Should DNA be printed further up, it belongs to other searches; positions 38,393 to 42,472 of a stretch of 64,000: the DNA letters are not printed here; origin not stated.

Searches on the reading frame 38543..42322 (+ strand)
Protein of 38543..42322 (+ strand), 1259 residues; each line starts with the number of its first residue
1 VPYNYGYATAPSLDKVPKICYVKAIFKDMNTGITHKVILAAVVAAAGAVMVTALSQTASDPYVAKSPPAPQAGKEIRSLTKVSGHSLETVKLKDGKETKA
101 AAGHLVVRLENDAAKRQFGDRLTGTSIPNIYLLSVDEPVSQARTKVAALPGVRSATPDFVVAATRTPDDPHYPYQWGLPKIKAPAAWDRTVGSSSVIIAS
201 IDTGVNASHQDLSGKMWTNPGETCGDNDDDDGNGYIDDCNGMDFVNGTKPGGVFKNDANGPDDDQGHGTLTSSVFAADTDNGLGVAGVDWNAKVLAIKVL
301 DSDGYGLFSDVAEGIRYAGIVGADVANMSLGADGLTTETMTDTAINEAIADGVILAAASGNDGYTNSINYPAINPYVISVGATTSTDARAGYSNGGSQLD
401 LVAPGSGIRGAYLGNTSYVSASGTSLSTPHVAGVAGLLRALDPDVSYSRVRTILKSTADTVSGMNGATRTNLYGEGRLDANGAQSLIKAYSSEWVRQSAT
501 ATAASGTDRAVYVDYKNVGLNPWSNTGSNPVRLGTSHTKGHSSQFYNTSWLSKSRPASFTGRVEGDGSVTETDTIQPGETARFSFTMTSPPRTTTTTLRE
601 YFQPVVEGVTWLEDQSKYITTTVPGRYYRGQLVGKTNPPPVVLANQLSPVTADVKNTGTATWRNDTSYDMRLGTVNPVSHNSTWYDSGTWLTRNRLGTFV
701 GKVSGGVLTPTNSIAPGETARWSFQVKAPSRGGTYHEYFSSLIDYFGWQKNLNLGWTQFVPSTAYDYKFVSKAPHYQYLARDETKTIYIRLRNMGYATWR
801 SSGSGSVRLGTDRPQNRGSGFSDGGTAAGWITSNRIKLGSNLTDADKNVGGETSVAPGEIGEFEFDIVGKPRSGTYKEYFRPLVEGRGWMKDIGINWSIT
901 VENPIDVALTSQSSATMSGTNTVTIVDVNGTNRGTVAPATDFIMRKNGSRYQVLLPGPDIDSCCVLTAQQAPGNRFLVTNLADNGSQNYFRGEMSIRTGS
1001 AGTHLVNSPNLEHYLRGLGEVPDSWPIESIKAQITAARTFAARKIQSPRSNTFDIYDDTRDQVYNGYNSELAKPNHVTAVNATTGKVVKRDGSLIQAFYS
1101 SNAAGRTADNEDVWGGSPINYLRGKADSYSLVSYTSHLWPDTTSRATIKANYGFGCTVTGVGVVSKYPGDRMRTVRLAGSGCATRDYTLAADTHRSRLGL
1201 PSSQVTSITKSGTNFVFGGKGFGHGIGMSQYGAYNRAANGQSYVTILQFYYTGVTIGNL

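Call 34: search_protein_families(library=pfam, proteins=[window:38543-42322:+], max_evalue=0.00001)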
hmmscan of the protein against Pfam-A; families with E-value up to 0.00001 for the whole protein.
window:38543-42322:+ (1259 aa): 3 families
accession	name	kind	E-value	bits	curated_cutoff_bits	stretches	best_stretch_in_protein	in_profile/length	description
PF00082.27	Peptidase_S8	-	4.7e-44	151.3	21.8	1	194-475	2-287/288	Subtilase family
PF08486.15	SpoIID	-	4.1e-15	56.6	23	1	1002-1088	4-95/97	Stage II sporulation protein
PF16158.11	N_BRCA1_IG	-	2.6e-08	34.8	28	0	654-740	20-89/108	Ig-like domain from next to BRCA1 gene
